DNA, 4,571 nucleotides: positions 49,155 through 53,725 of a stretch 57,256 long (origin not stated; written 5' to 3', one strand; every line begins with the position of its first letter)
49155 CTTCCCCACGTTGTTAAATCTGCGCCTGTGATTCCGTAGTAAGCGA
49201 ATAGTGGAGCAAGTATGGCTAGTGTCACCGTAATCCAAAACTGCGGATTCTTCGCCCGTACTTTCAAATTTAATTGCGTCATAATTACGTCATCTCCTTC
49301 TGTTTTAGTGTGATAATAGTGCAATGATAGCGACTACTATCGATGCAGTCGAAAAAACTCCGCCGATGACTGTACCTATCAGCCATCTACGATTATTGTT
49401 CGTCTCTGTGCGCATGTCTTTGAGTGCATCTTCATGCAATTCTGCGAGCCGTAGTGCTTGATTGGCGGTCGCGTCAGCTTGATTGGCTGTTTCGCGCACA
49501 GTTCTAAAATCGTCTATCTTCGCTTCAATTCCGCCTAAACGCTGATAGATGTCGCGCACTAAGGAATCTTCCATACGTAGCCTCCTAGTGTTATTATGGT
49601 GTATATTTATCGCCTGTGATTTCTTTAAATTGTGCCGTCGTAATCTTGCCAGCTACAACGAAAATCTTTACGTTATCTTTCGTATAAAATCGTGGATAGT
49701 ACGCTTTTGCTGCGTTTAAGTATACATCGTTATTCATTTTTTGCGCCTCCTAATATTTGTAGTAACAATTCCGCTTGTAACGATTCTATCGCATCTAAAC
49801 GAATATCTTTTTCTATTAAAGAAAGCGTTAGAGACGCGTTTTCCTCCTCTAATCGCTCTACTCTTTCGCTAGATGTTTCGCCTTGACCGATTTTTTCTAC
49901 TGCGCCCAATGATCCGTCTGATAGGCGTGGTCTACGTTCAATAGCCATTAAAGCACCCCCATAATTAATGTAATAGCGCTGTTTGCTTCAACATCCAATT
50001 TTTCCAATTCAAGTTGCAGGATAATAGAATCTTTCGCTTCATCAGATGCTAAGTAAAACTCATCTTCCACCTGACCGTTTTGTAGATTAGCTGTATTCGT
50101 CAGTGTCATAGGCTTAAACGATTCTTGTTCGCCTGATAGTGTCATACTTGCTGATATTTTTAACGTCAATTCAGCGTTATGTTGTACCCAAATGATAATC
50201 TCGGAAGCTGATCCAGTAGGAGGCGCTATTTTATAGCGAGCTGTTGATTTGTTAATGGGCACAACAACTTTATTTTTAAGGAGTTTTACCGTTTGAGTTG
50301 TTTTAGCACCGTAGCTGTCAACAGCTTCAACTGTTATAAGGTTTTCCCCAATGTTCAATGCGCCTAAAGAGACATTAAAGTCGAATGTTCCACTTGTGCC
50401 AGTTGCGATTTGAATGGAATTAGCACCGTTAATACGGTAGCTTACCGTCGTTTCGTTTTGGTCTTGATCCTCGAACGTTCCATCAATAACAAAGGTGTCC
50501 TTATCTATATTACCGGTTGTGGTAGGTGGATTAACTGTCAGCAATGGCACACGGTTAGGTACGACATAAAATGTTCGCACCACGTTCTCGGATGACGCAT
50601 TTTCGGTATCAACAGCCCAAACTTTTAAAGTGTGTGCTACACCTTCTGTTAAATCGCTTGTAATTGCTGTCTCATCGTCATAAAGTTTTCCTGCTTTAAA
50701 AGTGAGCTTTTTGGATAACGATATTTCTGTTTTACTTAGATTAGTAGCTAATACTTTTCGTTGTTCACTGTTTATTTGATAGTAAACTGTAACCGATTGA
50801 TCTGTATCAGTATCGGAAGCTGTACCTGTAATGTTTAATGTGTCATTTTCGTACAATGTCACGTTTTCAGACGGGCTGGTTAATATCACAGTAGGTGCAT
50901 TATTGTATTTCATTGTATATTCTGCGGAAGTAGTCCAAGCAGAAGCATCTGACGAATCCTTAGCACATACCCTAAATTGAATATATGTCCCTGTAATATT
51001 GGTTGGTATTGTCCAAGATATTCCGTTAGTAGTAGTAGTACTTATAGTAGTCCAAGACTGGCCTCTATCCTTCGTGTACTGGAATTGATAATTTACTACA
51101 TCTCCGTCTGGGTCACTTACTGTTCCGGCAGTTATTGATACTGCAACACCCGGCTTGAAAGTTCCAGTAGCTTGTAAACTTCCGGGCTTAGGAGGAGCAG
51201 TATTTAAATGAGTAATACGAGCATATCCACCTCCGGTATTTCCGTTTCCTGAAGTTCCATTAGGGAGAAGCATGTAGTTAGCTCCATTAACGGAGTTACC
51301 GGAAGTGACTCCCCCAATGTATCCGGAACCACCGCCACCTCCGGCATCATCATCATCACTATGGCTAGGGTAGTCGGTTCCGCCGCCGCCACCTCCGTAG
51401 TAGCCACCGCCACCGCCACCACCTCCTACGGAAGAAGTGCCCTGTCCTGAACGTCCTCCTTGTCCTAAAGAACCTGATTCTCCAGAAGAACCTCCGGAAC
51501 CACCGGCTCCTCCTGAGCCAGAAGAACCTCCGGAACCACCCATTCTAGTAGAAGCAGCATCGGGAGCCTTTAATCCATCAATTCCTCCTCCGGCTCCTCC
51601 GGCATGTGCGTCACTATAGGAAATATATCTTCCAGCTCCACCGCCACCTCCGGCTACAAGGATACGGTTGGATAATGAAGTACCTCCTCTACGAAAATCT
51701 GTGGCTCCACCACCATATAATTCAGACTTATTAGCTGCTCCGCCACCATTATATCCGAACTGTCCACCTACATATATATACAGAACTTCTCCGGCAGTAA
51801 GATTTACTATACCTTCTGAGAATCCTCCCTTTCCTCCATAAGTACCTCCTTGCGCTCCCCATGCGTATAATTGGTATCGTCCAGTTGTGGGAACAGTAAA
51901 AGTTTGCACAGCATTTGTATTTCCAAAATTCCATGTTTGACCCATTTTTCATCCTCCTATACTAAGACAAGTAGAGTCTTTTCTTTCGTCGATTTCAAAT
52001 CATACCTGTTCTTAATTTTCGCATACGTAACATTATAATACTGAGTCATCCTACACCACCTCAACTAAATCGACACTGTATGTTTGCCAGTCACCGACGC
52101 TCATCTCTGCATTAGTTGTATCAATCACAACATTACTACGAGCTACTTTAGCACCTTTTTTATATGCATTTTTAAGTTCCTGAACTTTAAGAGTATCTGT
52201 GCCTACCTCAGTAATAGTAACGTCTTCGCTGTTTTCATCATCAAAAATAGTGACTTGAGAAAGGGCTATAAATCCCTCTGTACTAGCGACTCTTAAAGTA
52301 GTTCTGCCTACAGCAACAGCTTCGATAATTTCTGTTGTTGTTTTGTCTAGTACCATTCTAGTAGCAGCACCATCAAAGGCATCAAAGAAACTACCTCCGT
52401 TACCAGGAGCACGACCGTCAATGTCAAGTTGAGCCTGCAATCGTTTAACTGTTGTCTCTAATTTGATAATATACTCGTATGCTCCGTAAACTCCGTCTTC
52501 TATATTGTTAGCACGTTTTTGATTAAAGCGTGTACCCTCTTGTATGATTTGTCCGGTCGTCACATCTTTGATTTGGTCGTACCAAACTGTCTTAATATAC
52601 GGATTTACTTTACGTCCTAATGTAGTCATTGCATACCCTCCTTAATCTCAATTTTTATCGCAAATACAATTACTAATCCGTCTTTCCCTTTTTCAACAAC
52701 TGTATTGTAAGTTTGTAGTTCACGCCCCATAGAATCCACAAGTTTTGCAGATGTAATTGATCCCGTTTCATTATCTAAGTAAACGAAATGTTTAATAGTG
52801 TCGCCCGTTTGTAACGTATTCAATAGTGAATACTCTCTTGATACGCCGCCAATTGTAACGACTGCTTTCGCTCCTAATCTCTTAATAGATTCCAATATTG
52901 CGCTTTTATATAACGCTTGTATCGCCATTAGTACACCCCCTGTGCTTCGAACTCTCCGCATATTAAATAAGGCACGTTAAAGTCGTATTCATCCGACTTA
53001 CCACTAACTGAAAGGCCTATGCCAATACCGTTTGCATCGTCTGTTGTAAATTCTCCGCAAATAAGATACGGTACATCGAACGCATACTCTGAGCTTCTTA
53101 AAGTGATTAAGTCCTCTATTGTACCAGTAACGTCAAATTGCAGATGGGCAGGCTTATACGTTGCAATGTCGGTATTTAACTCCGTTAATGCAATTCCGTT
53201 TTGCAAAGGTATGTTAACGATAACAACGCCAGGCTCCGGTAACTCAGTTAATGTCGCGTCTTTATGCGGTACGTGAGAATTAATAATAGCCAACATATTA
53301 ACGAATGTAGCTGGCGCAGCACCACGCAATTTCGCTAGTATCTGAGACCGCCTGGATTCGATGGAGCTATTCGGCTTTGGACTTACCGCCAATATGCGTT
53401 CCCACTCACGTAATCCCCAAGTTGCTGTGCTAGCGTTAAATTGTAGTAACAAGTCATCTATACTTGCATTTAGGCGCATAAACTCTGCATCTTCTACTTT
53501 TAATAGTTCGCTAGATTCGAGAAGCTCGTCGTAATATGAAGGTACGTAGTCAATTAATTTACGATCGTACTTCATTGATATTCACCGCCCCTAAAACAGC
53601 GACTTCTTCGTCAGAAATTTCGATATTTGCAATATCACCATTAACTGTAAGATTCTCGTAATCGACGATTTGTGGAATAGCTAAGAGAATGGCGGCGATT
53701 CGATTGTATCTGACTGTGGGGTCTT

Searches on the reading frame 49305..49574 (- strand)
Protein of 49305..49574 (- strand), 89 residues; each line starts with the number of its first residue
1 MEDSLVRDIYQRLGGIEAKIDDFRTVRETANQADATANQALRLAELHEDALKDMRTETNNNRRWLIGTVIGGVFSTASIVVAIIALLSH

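Call 14: search_protein_families(library=phrogs, proteins=[window:49305-49574:-], max_evalue=0.001)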
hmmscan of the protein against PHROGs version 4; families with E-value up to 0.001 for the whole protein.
window:49305-49574:- (89 aa): 1 family
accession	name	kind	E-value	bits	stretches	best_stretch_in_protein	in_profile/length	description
phrog_689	-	lysis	1.2e-12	48.8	1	1-84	6-85/91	holin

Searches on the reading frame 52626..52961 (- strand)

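Call 14: search_protein_families(library=phrogs, proteins=[window:52626-52961:-], max_evalue=0.001)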
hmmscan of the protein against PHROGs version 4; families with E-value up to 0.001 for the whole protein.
window:52626-52961:- (111 aa): 1 family
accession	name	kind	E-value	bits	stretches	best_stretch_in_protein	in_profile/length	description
phrog_7177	-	unknown function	2.6e-07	31.4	1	24-108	14-102/103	-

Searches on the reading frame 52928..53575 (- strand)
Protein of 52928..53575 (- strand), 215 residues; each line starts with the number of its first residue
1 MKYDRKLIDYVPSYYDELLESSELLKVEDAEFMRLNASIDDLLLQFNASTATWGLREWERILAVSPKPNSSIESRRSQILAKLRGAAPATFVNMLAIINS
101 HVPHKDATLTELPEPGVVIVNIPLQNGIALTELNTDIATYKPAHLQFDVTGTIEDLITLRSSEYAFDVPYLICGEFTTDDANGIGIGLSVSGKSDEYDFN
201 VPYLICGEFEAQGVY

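Call 14: search_protein_families(library=phrogs, proteins=[window:52928-53575:-], max_evalue=0.001)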
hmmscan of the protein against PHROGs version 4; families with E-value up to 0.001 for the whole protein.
window:52928-53575:- (215 aa): 5 families
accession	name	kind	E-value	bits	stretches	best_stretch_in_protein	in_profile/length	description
phrog_521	-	tail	9.1e-38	131.1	1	1-160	24-185/534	tail protein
phrog_21322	-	head and packaging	1e-13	52.4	1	5-175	9-184/337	virion structural protein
phrog_1160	-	tail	3.9e-12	46.7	1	5-102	18-120/528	baseplate protein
phrog_203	-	tail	5.5e-09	36.6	1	21-86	34-102/224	baseplate wedge subunit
phrog_19250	-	unknown function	6.2e-08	33.8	1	6-85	6-86/100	-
